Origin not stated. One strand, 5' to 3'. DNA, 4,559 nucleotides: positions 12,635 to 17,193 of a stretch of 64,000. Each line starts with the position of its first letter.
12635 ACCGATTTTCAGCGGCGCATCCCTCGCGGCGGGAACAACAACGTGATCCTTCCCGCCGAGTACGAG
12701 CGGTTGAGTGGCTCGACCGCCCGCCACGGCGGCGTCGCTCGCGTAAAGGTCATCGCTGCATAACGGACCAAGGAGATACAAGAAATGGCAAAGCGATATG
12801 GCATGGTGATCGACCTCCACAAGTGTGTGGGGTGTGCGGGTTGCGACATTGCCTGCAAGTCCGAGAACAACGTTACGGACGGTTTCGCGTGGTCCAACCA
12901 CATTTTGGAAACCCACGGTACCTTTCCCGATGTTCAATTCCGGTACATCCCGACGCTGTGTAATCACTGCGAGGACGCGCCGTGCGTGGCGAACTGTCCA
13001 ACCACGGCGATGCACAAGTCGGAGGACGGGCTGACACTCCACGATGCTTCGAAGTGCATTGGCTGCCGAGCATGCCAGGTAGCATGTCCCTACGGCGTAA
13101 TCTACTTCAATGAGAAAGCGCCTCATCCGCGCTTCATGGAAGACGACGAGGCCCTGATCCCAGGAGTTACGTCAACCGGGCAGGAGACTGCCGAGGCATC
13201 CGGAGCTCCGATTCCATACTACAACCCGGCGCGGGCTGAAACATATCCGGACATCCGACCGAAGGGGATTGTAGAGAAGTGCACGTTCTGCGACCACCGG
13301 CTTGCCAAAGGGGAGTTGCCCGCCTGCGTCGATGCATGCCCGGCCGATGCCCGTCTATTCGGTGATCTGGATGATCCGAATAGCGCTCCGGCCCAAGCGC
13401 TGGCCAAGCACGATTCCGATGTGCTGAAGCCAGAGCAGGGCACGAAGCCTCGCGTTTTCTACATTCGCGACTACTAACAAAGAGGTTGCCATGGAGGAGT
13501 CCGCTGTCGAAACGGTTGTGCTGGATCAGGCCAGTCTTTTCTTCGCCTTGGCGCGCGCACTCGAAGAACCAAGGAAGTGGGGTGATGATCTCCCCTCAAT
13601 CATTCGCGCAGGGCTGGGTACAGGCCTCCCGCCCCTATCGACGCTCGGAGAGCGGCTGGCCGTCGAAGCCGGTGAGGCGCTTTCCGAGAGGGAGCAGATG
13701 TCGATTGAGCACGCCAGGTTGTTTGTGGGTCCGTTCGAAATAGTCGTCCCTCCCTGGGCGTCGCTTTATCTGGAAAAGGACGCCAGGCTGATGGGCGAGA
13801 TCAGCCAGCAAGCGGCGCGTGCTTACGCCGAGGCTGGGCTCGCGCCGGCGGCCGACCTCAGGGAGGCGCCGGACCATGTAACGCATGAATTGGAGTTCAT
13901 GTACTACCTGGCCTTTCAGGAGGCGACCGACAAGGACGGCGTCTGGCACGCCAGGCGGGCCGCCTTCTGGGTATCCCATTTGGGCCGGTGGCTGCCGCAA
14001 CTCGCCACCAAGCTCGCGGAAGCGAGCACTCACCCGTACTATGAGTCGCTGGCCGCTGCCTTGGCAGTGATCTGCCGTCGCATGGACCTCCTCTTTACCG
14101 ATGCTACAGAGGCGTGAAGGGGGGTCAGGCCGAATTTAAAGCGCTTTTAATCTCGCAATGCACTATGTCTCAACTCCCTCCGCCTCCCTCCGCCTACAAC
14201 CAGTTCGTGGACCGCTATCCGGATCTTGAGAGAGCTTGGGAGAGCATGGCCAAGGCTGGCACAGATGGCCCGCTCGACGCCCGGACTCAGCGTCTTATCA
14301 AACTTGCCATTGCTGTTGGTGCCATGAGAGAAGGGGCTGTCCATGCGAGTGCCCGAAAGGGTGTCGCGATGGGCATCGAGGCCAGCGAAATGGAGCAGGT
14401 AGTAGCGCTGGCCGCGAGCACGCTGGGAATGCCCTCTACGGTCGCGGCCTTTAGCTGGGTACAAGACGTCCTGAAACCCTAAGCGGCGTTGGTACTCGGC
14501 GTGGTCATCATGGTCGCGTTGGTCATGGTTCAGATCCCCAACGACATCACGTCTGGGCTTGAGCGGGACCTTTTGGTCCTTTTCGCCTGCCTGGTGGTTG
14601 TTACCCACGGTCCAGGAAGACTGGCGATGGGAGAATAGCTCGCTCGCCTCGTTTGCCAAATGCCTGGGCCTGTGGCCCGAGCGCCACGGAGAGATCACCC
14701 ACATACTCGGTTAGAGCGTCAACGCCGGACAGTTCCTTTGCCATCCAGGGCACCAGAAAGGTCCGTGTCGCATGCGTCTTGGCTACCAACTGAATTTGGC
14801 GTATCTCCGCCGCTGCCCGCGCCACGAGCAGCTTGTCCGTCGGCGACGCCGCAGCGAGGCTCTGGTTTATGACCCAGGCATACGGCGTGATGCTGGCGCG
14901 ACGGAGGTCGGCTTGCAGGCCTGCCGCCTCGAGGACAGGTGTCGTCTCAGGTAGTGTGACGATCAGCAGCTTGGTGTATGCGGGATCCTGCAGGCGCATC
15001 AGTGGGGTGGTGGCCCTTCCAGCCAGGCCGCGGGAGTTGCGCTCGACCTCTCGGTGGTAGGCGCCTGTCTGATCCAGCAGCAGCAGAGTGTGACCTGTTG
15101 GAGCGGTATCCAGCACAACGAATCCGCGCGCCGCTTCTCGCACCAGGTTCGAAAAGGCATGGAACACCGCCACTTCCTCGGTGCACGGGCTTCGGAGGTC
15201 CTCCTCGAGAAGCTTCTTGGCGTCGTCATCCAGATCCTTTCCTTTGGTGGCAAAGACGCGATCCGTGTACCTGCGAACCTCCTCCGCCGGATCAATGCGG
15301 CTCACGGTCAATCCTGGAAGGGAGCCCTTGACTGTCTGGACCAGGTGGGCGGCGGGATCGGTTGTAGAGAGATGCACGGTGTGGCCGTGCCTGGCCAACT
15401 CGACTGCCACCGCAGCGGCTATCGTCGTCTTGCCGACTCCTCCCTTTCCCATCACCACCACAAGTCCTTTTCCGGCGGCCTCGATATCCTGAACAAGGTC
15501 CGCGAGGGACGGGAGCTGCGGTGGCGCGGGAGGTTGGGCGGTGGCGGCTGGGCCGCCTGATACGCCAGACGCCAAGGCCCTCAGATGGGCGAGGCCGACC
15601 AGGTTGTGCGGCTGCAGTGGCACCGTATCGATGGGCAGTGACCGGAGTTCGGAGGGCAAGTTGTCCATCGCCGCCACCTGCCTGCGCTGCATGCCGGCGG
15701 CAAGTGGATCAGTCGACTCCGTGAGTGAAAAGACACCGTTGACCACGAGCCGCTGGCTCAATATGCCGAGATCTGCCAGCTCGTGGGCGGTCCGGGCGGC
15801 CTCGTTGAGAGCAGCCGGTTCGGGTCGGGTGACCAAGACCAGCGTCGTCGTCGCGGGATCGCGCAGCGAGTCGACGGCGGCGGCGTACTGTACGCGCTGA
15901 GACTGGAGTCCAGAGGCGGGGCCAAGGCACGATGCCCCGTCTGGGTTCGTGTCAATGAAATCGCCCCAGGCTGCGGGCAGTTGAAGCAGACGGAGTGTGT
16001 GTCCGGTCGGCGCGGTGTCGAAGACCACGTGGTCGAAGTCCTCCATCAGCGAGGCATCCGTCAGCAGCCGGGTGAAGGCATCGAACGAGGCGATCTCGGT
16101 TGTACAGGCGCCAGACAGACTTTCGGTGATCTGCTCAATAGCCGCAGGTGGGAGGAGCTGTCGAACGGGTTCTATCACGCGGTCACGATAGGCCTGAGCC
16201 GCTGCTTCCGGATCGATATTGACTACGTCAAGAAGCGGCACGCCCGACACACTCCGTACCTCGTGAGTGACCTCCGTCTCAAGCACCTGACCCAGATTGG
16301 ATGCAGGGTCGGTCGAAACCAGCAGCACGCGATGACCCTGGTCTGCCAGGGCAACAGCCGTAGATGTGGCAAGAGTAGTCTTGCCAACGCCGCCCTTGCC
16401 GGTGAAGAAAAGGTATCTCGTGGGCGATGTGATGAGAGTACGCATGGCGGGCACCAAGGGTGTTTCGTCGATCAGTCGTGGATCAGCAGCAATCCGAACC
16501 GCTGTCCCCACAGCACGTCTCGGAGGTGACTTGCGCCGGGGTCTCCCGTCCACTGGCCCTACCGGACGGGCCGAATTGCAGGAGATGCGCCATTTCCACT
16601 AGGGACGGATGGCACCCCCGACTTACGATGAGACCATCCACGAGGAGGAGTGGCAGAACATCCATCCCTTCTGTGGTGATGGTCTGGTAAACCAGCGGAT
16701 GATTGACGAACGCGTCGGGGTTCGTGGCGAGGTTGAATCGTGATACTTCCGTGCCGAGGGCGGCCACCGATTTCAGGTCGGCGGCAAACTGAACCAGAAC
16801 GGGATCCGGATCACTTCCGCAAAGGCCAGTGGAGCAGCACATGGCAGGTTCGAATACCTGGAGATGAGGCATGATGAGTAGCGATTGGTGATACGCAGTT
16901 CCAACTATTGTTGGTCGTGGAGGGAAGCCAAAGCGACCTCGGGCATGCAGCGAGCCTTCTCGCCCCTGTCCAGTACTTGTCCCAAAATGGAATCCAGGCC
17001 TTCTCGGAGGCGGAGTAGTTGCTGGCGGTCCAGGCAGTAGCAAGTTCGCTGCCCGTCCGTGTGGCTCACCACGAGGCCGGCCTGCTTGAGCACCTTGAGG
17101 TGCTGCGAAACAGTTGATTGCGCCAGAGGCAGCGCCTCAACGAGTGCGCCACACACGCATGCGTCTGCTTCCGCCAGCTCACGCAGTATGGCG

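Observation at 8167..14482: Porin + NrfD + TAT molybdopterin oxidoreductase + 4Fe-4S + TorD + AhpD-like operon: candidate respiratory arsenate reductase / anaerobic arsenite oxidase (Arr/Arx-type)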

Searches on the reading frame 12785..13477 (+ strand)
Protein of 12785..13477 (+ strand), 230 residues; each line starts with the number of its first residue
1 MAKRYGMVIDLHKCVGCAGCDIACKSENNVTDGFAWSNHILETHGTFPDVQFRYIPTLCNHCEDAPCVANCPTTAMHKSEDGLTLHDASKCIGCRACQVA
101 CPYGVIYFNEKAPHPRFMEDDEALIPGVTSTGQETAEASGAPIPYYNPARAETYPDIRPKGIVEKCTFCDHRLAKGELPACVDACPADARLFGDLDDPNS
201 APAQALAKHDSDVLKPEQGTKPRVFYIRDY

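Call 3: search_protein_families(library=pfam, proteins=[window:12785-13477:+])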
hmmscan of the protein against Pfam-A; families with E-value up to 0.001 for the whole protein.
window:12785-13477:+ (230 aa): 11 families
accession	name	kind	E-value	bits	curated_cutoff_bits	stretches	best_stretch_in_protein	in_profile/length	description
PF13247.11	Fer4_11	-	8.5e-21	74.5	26.2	2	51-111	2-64/100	4Fe-4S dicluster domain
PF12838.12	Fer4_7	-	3.9e-13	50.1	27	1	90-189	1-52/52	4Fe-4S dicluster domain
PF13187.11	Fer4_9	-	4.9e-13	49.3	27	2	90-188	1-50/52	4Fe-4S dicluster domain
PF13237.11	Fer4_10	-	3.8e-12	46.4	25.5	2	86-186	4-53/53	4Fe-4S dicluster domain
PF12837.12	Fer4_6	-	1.6e-10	40.9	25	1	86-106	4-24/24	4Fe-4S binding domain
PF12797.12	Fer4_2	-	1.3e-08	34.7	24.5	1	85-103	4-22/22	4Fe-4S binding domain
PF00037.32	Fer4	-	2.4e-08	33.9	21.1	1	87-107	4-24/24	4Fe-4S binding domain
PF13183.11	Fer4_8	-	0.0001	23.2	27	0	88-187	2-66/68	4Fe-4S dicluster domain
PF25160.1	LdpA_Fe-S-bd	-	0.0002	21.5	27.6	1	64-107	6-44/49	LdpA Fe-S cluster-binding domain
PF12800.12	Fer4_4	-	0.00039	21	24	1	89-104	2-17/17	4Fe-4S binding domain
PF14697.11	Fer4_21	-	0.00051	20.6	35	0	59-105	8-56/59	4Fe-4S dicluster domain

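Call 4: search_protein_families(library=ncbifam, proteins=[window:12785-13477:+])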
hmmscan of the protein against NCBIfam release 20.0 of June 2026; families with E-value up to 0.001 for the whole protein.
window:12785-13477:+ (230 aa): 38 families (the best 25 are shown)
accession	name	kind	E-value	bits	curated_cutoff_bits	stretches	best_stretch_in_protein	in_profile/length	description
NF041715.1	arsenate_red_ArrB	equivalog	4.4e-101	337.3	450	1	4-230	2-228/233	arsenate respiratory reductase iron-sulfur subunit ArrB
NF045797.1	DsrO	equivalog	4.3e-56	190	200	2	2-115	41-159/235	sulfate reduction electron transfer complex DsrMKJOP subunit DsrO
NF011569.0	PRK14993.1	equivalog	1.2e-45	155.8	416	2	2-111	41-152/244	tetrathionate reductase subunit TtrB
TIGR03149.1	cyt_nit_nrfC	equivalog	8e-42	143.1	377.6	2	2-110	36-146/225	cytochrome c nitrite reductase Fe-S protein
TIGR02951.1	DMSO_dmsB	equivalog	2.5e-37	128.4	214.1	2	4-112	1-118/161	DMSO/selenate family reductase complex B subunit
NF041782.1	mnquin_red_QrcC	equivalog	1.1e-36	126.7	400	2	5-119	1-130/239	menaquinone reductase iron-sulfur cluster-binding subunit QrcC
TIGR03478.1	DMSO_red_II_bet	subfamily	3.4e-34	118.2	480.7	3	42-111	114-184/321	DMSO reductase family type II enzyme, iron-sulfur subunit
NF008134.0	PRK10882.1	equivalog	7.3e-28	97.6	263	2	51-116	105-171/329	hydrogenase 2 operon protein HybA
NF042979.1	EthbenzDh_ebdB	equivalog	1.2e-27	96.7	740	2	32-110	128-205/354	ethylbenzene dehydrogenase subunit beta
NF038355.1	FDH3_beta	equivalog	1.8e-25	90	240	1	7-112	5-107/180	formate dehydrogenase FDH3 subunit beta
NF045715.1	sulf_resp_HmcB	equivalog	3e-24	85.7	420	2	4-116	36-165/307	sulfate respiration complex iron-sulfur protein HmcB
TIGR01660.1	narH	equivalog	6.6e-22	77.6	524.05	2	44-112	168-237/492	nitrate reductase subunit beta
NF009408.0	PRK12769.1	equivalog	1.7e-21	76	1003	1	8-109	6-105/659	formate-dependent uric acid utilization protein AegA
NF007658.0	PRK10330.1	equivalog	9.2e-20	70.9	260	1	7-106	5-104/181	electron transport protein HydN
NF009451.0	PRK12809.1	equivalog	3.5e-17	61.9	1154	1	9-107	7-103/639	formate-dependent uric acid utilization protein YgfT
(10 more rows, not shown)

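Call 63: search_solved_structures(query=window:12785-13477:+, show_alignments=1, max_evalue=1e-20)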
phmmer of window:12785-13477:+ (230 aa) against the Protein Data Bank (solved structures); distinct sequences matched with E-value up to 1e-20: 9.
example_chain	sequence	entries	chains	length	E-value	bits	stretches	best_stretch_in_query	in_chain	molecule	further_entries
6cz7_B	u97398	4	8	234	5.4e-92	310.9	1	4-230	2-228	4Fe-4S ferredoxin, iron-sulfur binding domain protein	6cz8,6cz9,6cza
2vpw_B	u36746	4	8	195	3e-50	174.2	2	4-108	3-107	NRFC PROTEIN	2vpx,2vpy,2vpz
2ivf_B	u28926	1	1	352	8.1e-28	100.8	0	34-110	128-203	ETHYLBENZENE DEHYDROGENASE BETA-SUBUNIT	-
4v4c_B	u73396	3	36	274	1.4e-25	93.4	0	3-111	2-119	Pyrogallol hydroxytransferase small subunit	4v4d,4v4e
4ydd_B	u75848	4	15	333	1.7e-25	93.2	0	44-110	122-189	DMSO reductase family type II enzyme, iron-sulfur subunit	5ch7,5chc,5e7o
1q16_B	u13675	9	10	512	5.6e-23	84.9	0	44-112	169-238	Respiratory nitrate reductase 1 beta chain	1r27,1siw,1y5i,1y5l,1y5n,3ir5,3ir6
1y4z_B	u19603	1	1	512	4.6e-22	81.9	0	44-112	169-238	Respiratory nitrate reductase 1 beta chain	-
3egw_B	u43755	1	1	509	4.7e-22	81.9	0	44-112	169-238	Respiratory nitrate reductase 1 beta chain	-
6f0k_B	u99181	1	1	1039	1.5e-21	80.2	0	4-109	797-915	Fe-S-cluster-containing hydrogenase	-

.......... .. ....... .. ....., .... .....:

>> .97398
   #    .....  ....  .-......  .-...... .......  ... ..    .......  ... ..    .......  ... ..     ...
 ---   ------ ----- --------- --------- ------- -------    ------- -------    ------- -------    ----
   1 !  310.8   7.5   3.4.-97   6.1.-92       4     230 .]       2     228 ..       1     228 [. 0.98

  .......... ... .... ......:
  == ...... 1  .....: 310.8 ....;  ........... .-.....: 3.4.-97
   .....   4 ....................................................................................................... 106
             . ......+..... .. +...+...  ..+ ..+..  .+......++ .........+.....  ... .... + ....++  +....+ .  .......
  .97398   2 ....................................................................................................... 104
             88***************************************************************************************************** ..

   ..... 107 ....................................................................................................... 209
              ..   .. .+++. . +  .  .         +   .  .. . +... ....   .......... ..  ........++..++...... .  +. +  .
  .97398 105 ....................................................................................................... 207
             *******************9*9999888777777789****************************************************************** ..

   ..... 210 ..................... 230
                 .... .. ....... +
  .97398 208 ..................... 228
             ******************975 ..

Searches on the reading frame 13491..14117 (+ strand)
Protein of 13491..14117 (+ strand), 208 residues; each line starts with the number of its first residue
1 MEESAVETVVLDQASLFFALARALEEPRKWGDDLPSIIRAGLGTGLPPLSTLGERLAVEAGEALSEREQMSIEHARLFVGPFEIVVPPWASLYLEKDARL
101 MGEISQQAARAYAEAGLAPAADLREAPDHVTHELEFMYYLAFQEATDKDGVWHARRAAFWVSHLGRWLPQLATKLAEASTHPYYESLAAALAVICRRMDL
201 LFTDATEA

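Call 3: search_protein_families(library=pfam, proteins=[window:13491-14117:+])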
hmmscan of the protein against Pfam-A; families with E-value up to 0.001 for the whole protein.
window:13491-14117:+ (208 aa): 1 family
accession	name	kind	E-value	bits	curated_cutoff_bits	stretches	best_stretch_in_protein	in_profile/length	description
PF02613.20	Nitrate_red_del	-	1.8e-25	90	22.2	1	63-172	21-135/136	Nitrate reductase delta subunit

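Call 4: search_protein_families(library=ncbifam, proteins=[window:13491-14117:+])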
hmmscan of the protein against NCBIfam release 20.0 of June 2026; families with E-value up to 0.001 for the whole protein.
window:13491-14117:+ (208 aa): 4 families
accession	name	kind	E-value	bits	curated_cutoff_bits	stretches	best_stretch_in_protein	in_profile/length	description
TIGR03482.1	DMSO_red_II_cha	subfamily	8.6e-16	58.5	152.3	1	63-192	49-182/197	DMSO reductase family type II enzyme chaperone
NF003442.0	PRK04976.1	equivalog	3.7e-13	49.9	132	1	74-196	81-202/211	molecular chaperone TorD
NF008632.0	PRK11621.1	equivalog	2.3e-12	47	162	1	65-189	63-179/203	Tat proofreading chaperone DmsD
NF042981.1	EthbenzDh_ebdD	equivalog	3.6e-11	43.2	360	1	66-193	77-206/222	ethylbenzene dehydrogenase subunit delta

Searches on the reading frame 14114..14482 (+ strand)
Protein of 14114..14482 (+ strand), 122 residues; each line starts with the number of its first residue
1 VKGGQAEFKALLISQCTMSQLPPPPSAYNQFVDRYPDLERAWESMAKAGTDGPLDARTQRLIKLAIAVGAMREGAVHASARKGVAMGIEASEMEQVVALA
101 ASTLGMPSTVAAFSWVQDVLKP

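Call 3: search_protein_families(library=pfam, proteins=[window:14114-14482:+])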
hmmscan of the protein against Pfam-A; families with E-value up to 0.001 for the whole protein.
window:14114-14482:+ (122 aa): 1 family
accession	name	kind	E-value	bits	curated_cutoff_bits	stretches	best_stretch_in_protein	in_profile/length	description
PF02627.25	CMD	-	9.8e-11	41.9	23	1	36-118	1-84/84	Carboxymuconolactone decarboxylase family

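Call 4: search_protein_families(library=ncbifam, proteins=[window:14114-14482:+])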
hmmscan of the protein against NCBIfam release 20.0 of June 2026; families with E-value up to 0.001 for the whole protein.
window:14114-14482:+ (122 aa): 2 families
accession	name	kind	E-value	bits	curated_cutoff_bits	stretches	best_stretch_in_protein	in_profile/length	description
NF051488.1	bifunc_PcaDC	exception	2.9e-05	23.4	390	1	41-121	297-374/375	bifunctional 3-oxoadipate enol-lactonase/4-carboxymuconolactone decarboxylase PcaDC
TIGR02425.1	decarb_PcaC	equivalog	0.00038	20.6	155.7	1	50-120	49-119/123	4-carboxymuconolactone decarboxylase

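Call 61: search_protein_families(library=ncbifam, proteins=[window:14165-14482:+], max_evalue=0.0001)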
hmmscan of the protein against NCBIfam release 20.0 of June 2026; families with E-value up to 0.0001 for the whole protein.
window:14165-14482:+ (105 aa): 1 family
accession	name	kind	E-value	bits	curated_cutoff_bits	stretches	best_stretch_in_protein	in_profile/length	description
NF051488.1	bifunc_PcaDC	exception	2e-05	23.9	390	1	24-104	297-374/375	bifunctional 3-oxoadipate enol-lactonase/4-carboxymuconolactone decarboxylase PcaDC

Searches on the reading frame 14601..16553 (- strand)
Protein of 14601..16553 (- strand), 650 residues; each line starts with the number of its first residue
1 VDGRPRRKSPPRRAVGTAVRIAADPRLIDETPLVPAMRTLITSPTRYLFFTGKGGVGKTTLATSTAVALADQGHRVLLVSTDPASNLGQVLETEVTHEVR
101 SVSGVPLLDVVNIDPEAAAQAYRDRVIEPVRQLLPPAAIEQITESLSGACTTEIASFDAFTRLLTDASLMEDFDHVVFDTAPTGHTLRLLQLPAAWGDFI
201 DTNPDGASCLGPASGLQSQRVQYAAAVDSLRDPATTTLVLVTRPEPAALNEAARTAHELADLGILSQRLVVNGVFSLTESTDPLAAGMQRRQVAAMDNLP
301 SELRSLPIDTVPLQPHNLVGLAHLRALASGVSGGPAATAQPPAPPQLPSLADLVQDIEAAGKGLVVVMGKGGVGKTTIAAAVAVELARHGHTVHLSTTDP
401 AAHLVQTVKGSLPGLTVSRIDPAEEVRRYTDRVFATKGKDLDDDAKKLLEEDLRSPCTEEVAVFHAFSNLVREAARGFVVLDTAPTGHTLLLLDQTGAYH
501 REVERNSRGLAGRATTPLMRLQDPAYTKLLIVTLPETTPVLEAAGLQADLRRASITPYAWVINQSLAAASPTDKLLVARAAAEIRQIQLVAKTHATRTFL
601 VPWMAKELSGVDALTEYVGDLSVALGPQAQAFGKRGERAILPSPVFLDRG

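Call 3: search_protein_families(library=pfam, proteins=[window:14601-16553:-])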
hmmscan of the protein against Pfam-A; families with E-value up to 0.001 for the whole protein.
window:14601-16553:- (650 aa): 30 families (the best 25 are shown)
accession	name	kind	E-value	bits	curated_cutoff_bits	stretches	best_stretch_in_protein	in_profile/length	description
PF02374.21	ArsA_ATPase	-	1.7e-96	323.5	24.3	3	45-329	1-301/305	Anion-transporting ATPase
PF01656.29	CbiA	-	5.2e-21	75.3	25.4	2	50-145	4-54/125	CobQ/CobB/MinD/ParA nucleotide binding domain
PF13614.12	AAA_31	-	2.5e-19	70.3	27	2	51-193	8-138/177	AAA domain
PF10609.15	ParA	-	5.1e-13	49.5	27.1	2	50-82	9-41/246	NUBPL iron-transfer P-loop NTPase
PF13191.12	AAA_16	-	2.2e-11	45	32.6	1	346-481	8-138/167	AAA ATPase domain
PF00142.24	Fer4_NifH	-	1.4e-10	41.6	25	1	49-89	4-44/271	4Fe-4S iron sulfur cluster binding proteins, NifH/frxC family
PF25199.1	nSTAND_NTPase5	-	1.8e-10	41.3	34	1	340-399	15-79/145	Novel STAND NTPase 5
PF20720.3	nSTAND3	-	2.8e-10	40.5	27.2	1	362-399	17-55/155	Novel STAND NTPase 3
PF13604.12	AAA_30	-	7.2e-10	39.4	27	1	36-103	9-74/191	AAA domain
PF03308.22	MeaB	-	7e-09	35.5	23.1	1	47-86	35-74/273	Methylmalonyl Co-A mutase-associated GTPase MeaB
PF02562.22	PhoH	-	2e-08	34.4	27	0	354-423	13-79/205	PhoH-like protein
PF13481.12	AAA_25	-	2.9e-08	34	27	1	346-427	18-88/195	AAA domain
PF01695.23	IstB_IS21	-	6e-08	32.9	24.1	0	365-399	95-129/238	IstB-like ATP binding protein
PF00931.28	NB-ARC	-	4.6e-07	29.8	23.5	0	360-391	16-47/248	NB-ARC domain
PF06564.18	CBP_BcsQ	-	1e-06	28.9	21.3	0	53-97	10-54/234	Cellulose biosynthesis protein BcsQ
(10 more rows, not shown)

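Call 4: search_protein_families(library=ncbifam, proteins=[window:14601-16553:-])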
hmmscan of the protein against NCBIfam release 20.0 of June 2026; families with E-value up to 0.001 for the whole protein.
window:14601-16553:- (650 aa): 50 families (the best 25 are shown)
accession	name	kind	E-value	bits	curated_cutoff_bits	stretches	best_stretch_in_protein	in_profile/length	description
TIGR04291.1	arsen_driv_ArsA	equivalog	6.5e-239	794.3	650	1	44-606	2-564/565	arsenical pump-driving ATPase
TIGR00345.1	GET3_arsA_TRC40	subfamily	2e-112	375.6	135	3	49-328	1-294/299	TRC40/GET3/ArsA family transport-energizing ATPase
NF041417.1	ArsA_halo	exception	1.3e-111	374.3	800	2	44-406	11-377/617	arsenical pump-driving ATPase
NF053622.1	ATPseBagAMYCTU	equivalog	5.5e-22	78.6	400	2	46-95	8-57/325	ATPase BagA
NF041546.1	ParA_partition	equivalog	9.2e-21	74.3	180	2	52-97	7-52/203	ParA family partition ATPase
NF053621.1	ATPseBagBMYCTU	equivalog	1.8e-19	70.1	521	2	44-202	11-170/371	ATPase BagB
NF050088.1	Get3_fold_NosAFP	equivalog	3.1e-18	65.8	325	2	48-195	5-148/364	Get3/ArsA fold putative tail anchor-mediating ATPase NosAFP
TIGR01969.1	minD_arch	subfamily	4.7e-15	55.4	201.75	2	51-94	7-51/251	cell division ATPase MinD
NF041136.1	MrpORP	equivalog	3.1e-13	49.7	450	2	362-395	6-39/365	iron-sulfur cluster carrier protein MrpORP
TIGR01968.1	minD_bact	equivalog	1.2e-12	47.7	212.9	2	51-92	8-50/261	septum site-determining protein MinD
TIGR01287.1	nifH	equivalog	5.7e-12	45.5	394.35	2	49-92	4-47/275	nitrogenase iron protein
TIGR01281.1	DPOR_bchL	equivalog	8.8e-12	44.9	345.15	2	51-87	6-42/268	ferredoxin:protochlorophyllide reductase (ATP-dependent) iron-sulfur ATP-binding protein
NF047398.1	AAA_KGGVGR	domain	1.1e-11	45.4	90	1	44-82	2-40/190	KGGVGR-motif variant AAA ATPase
TIGR03371.1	cellulose_yhjQ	equivalog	4.7e-11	42.6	157.85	2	53-94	10-51/246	cellulose biosynthesis protein BcsQ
NF009701.0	PRK13230.1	subfamily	2.9e-10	39.6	350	1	48-91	4-47/291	nitrogenase reductase-like protein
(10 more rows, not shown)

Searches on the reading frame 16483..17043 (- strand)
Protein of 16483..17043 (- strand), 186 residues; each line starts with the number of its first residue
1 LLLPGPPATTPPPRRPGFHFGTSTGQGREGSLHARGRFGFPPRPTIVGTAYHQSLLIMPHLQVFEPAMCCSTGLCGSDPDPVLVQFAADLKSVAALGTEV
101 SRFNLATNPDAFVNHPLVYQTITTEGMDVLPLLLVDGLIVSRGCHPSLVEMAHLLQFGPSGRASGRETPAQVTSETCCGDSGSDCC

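Call 11: search_protein_families(library=pfam, proteins=[window:16483-17043:-], max_evalue=0.01)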
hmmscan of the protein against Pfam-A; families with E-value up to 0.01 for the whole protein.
window:16483-17043:- (186 aa): 1 family
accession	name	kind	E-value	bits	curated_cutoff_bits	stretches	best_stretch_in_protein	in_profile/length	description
PF06953.17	ArsD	-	3.6e-35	121.3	27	1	58-186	1-123/123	Arsenical resistance operon protein ArsD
